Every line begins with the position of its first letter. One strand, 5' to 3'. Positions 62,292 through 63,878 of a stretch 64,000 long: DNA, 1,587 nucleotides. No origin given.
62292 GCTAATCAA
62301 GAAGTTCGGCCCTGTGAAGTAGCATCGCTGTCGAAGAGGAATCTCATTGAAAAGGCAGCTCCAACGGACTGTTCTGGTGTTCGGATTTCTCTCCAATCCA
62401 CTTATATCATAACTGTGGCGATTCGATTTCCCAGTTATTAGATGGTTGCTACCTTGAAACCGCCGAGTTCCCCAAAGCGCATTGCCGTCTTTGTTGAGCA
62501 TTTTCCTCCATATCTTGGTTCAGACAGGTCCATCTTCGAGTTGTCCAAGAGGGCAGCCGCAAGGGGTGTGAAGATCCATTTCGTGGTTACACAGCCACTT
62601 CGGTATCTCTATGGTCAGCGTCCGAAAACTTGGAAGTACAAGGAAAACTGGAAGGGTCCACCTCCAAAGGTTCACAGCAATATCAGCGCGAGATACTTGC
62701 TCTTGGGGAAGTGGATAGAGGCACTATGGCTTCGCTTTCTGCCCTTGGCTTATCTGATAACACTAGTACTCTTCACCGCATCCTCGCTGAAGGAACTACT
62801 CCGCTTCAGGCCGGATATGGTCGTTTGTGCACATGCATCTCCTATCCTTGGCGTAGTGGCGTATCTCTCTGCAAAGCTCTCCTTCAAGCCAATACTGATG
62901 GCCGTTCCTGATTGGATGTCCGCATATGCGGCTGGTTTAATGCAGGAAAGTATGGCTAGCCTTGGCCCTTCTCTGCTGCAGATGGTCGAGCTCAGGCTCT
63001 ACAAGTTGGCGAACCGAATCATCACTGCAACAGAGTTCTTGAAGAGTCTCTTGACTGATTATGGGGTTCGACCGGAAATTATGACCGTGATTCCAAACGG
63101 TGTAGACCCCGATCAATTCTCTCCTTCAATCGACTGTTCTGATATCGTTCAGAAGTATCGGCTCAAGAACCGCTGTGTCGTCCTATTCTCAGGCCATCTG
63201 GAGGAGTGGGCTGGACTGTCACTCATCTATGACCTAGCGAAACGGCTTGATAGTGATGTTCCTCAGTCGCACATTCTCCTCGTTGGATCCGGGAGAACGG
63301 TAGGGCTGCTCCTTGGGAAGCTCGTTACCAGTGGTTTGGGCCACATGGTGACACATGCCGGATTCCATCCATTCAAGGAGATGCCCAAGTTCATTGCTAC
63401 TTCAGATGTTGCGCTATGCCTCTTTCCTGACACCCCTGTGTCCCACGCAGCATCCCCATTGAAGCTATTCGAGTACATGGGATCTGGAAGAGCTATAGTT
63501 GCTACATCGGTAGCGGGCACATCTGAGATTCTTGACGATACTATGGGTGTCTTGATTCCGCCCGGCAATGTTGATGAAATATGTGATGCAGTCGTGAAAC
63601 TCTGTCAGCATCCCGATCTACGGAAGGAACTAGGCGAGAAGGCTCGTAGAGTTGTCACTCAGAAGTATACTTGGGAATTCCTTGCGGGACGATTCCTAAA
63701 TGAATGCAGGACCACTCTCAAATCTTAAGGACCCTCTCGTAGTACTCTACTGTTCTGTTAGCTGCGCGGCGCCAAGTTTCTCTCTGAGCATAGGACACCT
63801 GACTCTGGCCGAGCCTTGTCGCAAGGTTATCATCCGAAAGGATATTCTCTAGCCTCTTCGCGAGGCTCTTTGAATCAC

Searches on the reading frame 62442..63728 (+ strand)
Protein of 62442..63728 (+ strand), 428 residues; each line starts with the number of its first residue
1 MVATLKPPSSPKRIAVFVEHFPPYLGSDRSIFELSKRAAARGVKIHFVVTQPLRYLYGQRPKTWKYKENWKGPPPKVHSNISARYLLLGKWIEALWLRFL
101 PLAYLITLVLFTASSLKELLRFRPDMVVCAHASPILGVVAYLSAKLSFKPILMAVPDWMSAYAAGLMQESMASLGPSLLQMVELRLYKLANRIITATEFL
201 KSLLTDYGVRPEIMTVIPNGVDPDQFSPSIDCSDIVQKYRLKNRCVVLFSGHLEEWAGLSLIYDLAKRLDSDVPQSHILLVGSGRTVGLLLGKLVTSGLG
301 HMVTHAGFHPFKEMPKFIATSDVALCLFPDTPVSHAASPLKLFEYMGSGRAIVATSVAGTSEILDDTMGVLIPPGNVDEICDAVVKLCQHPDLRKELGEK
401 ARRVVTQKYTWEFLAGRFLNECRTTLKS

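Call 82: search_protein_families(library=pfam, proteins=[window:62442-63728:+], max_evalue=0.0001)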
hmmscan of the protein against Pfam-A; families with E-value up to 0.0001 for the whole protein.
window:62442-63728:+ (428 aa): 5 families
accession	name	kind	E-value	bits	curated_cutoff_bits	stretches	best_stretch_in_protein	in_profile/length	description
PF13692.12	Glyco_trans_1_4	-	2.6e-16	60.6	27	1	245-389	2-141/142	Glycosyl transferases group 1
PF00534.26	Glycos_transf_1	-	3.1e-16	59.8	26.4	1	239-403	9-171/172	Glycosyl transferases group 1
PF13439.12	Glyco_transf_4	-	2.3e-15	57.5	28.5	1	26-225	3-170/170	Glycosyltransferase Family 4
PF13524.12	Glyco_trans_1_2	-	2.1e-10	41.2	25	1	297-414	27-138/144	Glycosyl transferase-like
PF13579.12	Glyco_trans_4_4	-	3.5e-09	37.6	29.7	1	27-220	3-158/158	Glycosyl transferase 4-like domain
